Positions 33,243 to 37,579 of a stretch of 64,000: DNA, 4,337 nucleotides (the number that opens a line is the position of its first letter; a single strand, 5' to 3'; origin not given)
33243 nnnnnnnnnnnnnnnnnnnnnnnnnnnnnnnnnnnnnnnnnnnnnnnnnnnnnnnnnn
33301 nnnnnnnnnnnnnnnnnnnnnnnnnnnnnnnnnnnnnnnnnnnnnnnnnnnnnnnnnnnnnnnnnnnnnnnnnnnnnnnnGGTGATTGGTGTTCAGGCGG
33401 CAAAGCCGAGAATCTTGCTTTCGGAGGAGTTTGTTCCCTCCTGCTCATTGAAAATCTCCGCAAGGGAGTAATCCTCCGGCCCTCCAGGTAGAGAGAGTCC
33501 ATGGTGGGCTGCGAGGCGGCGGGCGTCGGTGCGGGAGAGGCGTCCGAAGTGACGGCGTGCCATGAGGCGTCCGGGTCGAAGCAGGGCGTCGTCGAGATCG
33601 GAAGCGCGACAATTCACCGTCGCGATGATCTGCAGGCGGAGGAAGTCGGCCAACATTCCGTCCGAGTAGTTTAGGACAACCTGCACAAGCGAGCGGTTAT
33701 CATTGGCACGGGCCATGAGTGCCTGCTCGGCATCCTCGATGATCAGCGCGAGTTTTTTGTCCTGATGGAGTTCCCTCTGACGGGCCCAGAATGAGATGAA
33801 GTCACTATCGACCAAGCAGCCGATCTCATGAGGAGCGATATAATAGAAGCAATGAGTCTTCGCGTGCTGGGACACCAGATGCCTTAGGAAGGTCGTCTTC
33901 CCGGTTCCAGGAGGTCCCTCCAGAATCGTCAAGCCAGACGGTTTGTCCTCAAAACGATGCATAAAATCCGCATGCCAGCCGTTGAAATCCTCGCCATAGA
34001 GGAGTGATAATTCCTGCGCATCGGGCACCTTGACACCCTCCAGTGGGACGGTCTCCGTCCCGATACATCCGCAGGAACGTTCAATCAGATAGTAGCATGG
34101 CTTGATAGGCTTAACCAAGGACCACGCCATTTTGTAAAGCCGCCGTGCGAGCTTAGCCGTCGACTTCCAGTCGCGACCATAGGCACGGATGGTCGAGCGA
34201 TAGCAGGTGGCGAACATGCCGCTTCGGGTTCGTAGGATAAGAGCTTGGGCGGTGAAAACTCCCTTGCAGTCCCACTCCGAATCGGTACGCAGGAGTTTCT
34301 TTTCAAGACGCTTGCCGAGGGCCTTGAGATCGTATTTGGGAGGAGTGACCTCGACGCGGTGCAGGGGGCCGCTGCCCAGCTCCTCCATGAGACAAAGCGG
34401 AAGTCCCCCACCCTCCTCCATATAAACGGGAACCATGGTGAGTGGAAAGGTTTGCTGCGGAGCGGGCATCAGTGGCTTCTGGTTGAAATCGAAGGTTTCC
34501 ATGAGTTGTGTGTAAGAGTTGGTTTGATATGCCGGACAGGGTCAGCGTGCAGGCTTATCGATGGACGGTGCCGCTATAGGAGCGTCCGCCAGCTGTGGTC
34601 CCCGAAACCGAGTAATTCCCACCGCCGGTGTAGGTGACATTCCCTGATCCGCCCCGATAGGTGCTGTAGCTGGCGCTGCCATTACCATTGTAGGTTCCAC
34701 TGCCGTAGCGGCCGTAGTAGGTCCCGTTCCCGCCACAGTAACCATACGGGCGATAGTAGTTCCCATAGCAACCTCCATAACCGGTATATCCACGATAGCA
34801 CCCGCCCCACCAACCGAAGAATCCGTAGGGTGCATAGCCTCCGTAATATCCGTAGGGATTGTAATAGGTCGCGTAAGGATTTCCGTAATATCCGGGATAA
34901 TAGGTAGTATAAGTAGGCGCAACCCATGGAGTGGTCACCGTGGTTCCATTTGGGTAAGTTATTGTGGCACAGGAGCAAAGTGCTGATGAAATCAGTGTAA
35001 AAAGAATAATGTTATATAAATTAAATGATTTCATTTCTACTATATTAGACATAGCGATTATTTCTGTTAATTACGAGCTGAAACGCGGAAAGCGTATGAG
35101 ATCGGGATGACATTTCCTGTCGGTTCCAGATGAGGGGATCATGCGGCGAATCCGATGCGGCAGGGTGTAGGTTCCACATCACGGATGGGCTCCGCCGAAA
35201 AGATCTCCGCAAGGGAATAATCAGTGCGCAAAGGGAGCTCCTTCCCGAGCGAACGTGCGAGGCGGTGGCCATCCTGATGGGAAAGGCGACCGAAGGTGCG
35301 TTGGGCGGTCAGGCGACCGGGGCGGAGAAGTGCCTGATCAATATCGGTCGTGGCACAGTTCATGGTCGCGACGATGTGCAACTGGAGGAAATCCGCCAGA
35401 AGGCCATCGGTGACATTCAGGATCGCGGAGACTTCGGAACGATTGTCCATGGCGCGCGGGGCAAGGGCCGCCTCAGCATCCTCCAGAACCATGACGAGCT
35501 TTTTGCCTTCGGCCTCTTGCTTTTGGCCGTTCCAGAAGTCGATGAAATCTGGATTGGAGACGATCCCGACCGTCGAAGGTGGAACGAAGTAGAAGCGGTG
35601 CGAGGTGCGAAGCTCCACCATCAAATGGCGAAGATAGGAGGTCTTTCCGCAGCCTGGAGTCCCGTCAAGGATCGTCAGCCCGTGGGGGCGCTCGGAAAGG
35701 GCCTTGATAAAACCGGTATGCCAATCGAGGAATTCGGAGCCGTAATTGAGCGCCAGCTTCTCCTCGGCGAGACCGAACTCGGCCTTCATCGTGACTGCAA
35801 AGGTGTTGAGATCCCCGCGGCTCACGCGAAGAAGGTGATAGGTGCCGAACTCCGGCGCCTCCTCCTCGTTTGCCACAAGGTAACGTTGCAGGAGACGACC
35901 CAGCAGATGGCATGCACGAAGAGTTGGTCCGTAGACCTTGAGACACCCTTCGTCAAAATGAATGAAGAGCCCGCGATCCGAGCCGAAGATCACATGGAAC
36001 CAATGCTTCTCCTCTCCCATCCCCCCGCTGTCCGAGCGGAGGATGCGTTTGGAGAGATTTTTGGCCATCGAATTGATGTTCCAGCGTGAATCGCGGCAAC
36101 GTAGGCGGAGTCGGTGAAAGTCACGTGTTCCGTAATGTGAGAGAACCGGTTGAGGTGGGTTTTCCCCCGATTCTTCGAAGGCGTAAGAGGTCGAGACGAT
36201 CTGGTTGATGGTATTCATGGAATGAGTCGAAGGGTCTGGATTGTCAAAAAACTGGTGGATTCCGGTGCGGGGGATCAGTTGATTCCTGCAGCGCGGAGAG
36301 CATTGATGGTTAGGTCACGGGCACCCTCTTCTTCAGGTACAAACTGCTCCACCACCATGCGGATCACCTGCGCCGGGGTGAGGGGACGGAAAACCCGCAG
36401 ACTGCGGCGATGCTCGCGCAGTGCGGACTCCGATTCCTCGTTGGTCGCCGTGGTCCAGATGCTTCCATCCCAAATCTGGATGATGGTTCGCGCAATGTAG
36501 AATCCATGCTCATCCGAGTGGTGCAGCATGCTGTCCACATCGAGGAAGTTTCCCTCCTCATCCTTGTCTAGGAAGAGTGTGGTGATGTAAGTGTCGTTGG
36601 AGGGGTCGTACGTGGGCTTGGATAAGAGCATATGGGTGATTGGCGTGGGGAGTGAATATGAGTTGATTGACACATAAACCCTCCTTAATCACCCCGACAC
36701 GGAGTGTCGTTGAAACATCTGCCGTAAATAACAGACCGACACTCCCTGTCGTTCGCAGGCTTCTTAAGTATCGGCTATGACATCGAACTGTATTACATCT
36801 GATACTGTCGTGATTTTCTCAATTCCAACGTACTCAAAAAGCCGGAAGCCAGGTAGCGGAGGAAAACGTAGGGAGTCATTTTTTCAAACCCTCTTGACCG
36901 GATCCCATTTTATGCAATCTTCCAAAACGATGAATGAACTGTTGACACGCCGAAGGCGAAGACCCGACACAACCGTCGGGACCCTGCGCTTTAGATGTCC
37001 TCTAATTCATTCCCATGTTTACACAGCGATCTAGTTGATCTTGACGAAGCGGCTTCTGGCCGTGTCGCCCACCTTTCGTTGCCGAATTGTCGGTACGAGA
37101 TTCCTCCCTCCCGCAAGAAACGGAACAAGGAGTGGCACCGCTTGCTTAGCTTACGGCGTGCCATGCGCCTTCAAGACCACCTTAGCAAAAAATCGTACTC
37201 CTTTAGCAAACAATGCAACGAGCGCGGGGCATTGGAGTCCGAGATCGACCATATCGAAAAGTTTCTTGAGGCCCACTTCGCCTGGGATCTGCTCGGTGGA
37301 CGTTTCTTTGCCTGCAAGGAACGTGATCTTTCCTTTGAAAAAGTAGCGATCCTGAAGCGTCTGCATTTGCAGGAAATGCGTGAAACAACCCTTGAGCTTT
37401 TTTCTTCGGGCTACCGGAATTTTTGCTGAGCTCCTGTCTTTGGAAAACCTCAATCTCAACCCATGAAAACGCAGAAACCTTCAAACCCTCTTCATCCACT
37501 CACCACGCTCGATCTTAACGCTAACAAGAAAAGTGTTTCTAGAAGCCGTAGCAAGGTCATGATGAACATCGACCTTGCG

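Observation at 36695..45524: Recurrent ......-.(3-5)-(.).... hairpin/operator motif, including an identical 21-mer 8.5 kb apart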

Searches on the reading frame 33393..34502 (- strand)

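Call 11: search_protein_families(library=pfam, proteins=[window:33393-34502:-], max_evalue=0.01)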
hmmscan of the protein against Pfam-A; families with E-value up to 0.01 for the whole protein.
window:33393-34502:- (369 aa): 15 families
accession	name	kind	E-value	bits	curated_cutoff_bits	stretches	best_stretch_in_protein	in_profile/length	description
PF00004.35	AAA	-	6.1e-08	33.6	21.2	1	193-320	2-130/131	ATPase family associated with various cellular activities (AAA)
PF13401.12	AAA_22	-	2.3e-05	25.2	27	1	189-225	5-43/130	AAA domain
PF05729.18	NACHT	-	0.00024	21.4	26.7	1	192-219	3-30/167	NACHT domain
PF13191.12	AAA_16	-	0.00031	21.7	32.6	1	186-253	21-80/167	AAA ATPase domain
PF13086.12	AAA_11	-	0.00031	21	27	1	189-215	17-43/257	AAA domain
PF25199.1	nSTAND_NTPase5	-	0.00037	20.8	34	1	185-261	37-108/145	Novel STAND NTPase 5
PF01637.24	ATPase_2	-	0.00062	20.1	33.2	0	190-226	21-59/225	ATPase domain predominantly from Archaea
PF13604.12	AAA_30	-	0.00094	19.4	27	1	185-215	14-44/191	AAA domain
PF13671.12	AAA_33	-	0.0011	19.7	27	1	191-257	1-54/143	AAA domain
PF20720.3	nSTAND3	-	0.0014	18.8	27.2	1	190-222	18-51/155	Novel STAND NTPase 3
PF13238.12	AAA_18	-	0.0016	19.3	29.4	1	193-248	2-40/128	AAA domain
PF02492.25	cobW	-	0.0024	17.9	20.7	1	192-215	3-26/180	CobW/HypB/UreG, nucleotide-binding domain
PF13245.12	AAA_19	-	0.0059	17.2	25.1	0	189-217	11-39/134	AAA domain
PF24883.2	NPHP3_N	-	0.0066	17.1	24.8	0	185-221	17-56/164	Nephrocystin 3, N-terminal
PF13481.12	AAA_25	-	0.008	16.3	27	0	190-217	34-61/195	AAA domain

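Call 16: search_protein_families(library=padloc, proteins=[window:33393-34502:-], max_evalue=0.01)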
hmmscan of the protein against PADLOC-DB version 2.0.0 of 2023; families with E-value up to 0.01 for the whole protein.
window:33393-34502:- (369 aa): 6 families
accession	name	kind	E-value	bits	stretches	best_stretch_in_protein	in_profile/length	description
PDLC04140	mad8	-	2.2e-05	22.1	1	187-241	25-70/314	mads_8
PDLC03920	MkoA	-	2.4e-05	20.8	1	192-215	634-657/1112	-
PDLC03924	MkoC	-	3.9e-05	19.9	1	191-212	268-289/1136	-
PDLC03921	MkoA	-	0.00012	17.9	1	191-212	1044-1065/1607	-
PDLC00915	TRIP13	-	0.00029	18.3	1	190-216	64-90/302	TRIP13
PDLC05065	PDC-S68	-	0.0078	12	0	189-213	620-644/1221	-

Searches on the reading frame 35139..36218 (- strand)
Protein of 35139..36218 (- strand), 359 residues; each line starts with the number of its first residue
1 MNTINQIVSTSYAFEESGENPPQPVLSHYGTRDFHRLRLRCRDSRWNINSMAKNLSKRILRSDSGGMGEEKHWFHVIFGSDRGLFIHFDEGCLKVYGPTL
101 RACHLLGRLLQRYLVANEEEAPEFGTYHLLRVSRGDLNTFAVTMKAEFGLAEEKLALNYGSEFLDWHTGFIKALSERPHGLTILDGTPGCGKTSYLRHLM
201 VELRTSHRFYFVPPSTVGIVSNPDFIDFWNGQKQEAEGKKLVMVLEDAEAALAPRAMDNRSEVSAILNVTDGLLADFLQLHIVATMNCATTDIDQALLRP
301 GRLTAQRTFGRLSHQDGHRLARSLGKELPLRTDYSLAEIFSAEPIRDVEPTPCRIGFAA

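Call 11: search_protein_families(library=pfam, proteins=[window:35139-36218:-], max_evalue=0.01)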
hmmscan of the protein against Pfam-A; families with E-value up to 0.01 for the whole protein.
window:35139-36218:- (359 aa): 3 families
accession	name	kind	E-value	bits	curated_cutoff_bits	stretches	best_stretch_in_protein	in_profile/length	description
PF00004.35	AAA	-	3.9e-07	31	21.2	1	183-310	2-130/131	ATPase family associated with various cellular activities (AAA)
PF20720.3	nSTAND3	-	0.0045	17.1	27.2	1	179-208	17-47/155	Novel STAND NTPase 3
PF05729.18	NACHT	-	0.0086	16.3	26.7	0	182-207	3-28/167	NACHT domain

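Call 16: search_protein_families(library=padloc, proteins=[window:35139-36218:-], max_evalue=0.01)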
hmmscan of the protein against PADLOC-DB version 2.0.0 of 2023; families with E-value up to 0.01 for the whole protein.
window:35139-36218:- (359 aa): 2 families
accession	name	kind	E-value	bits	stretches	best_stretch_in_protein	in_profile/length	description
PDLC04140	mad8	-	0.00045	17.8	1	179-256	27-122/314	mads_8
PDLC00915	TRIP13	-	0.00091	16.7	0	179-200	63-84/302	TRIP13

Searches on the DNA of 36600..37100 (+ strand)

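Call 46: search_rna_families(source=window, start=36600, end=37100, threshold=evalue, max_evalue=10)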
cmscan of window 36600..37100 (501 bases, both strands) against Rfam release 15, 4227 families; matches with E-value up to 10: 1.
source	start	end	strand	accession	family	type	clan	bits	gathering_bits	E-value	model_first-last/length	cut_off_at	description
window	36682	36716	+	RF01329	CRISPR-DR15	Gene; CRISPR;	-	16.3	36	2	1-37/37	no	CRISPR RNA direct repeat element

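Call 86: build_rna_model(alignment_id=A4, structure=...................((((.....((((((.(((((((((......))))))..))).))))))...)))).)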
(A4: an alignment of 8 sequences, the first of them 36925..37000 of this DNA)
Model R1 built from alignment A4 (8 sequences, 76 columns); structure: as given.
model positions 76; base pairs 19; branch points 0; effective number of sequences 2.18; information 0.744 bits per position. Calibrated on 0.2 Mb of random sequence (short: E-values are rough).
structure used (alignment columns):
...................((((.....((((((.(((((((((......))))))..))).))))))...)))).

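Call 88: search_with_rna_model(model_id=R1, source=window, filters=off, max_evalue=10)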
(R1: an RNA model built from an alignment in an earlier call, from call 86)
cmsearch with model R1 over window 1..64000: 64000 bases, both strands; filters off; matches with E-value up to 10: 9.
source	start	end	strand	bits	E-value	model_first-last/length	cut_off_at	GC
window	36925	37000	+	95.9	6.1e-23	1-76/76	no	0.55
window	45469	45544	+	76.6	8.6e-18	1-76/76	no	0.53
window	30046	30079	+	12.8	0.77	1-76/76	no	0.35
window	43976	44043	+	11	2.3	1-76/76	no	0.54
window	60958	61021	-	10.8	2.7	1-76/76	no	0.34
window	16970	17011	-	10.3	3.5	1-76/76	no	0.48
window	50360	50417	+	9.6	5.7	1-76/76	no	0.4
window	36943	37018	-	9.3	6.7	1-76/76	no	0.55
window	45489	45559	-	9.2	7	1-76/76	no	0.54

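Call 89: search_with_rna_model(model_id=R1, sources=[L019, L020, L021, L022, L023, L025, L026, L027, L028, L029, L032, L041, L043, L046, L048], max_evalue=1)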
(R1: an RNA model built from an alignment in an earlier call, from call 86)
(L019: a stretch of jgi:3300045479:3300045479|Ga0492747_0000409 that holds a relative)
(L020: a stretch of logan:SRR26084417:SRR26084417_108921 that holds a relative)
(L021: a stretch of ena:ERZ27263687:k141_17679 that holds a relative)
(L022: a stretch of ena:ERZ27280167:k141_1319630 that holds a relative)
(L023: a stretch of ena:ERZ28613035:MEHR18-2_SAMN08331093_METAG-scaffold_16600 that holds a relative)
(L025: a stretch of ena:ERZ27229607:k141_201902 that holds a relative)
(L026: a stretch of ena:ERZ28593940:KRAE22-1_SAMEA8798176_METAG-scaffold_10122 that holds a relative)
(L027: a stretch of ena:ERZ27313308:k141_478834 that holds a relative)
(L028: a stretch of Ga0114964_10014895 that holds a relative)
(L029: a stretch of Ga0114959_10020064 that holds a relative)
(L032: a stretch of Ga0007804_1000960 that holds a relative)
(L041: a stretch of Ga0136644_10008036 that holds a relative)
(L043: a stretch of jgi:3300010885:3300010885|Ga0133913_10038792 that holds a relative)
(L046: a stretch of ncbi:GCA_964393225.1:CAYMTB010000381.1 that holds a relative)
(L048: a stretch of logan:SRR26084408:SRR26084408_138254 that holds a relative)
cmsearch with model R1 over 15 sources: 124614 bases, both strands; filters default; matches with E-value up to 1: 9.
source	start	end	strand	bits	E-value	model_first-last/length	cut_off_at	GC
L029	2199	2274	-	101.6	3.6e-24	1-76/76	no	0.49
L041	4165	4240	+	101.1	4.9e-24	1-76/76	no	0.47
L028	3136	3211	+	97.6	4.3e-23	1-76/76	no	0.54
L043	4520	4595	+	97.6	4.3e-23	1-76/76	no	0.54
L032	5245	5320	-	95.7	1.4e-22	1-76/76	no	0.53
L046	519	594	+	94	3.8e-22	1-76/76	no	0.55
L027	894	969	+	91.1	2.3e-21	1-76/76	no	0.53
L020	6712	6787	+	85.7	6.2e-20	1-76/76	no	0.54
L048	80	155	+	85.7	6.2e-20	1-76/76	no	0.54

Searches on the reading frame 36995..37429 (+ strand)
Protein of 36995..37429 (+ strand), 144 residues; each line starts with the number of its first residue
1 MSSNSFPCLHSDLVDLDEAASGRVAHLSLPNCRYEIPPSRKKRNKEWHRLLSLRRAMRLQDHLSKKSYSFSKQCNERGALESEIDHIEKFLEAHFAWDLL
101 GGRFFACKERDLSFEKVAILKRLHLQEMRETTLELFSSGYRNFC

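Call 11: search_protein_families(library=pfam, proteins=[window:36995-37429:+], max_evalue=0.01)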
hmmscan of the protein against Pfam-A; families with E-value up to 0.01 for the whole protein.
window:36995-37429:+ (144 aa): 0 families

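Call 16: search_protein_families(library=padloc, proteins=[window:36995-37429:+], max_evalue=0.01)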
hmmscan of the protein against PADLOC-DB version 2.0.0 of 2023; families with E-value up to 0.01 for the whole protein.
window:36995-37429:+ (144 aa): 0 families

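Call 17: search_protein_families(library=ncbifam, proteins=[window:36995-37429:+], max_evalue=0.01)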
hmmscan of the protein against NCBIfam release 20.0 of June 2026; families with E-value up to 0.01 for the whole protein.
window:36995-37429:+ (144 aa): 0 families

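Call 23: find_encoding_contigs(protein=window:36995-37429:+, flank=10000, max_places=10)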
Protein window:36995-37429:+ (144 aa): 5 contigs read that carry it; 2 places shown.
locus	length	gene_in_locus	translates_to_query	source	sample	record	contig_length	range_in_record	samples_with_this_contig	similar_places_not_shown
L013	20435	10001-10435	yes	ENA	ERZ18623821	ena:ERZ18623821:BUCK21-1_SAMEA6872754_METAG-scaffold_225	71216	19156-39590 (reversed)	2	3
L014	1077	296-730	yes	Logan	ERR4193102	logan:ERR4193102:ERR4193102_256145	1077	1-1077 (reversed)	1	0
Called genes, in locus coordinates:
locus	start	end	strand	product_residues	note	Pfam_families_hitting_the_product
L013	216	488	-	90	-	PF02597:ThiS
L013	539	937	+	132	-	-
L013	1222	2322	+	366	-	PF13280:WYL, PF25583:WCX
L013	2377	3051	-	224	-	-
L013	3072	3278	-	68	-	-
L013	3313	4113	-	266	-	PF12710:HAD (weak)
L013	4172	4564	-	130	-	-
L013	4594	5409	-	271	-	PF10722:YbjN (weak)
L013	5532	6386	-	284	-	-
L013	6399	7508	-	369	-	PF13401:AAA_22 (faint), PF00004:AAA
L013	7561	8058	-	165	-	-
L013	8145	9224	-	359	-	PF00004:AAA (weak)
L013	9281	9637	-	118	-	-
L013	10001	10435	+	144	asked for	-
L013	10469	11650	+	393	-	PF00004:AAA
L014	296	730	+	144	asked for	-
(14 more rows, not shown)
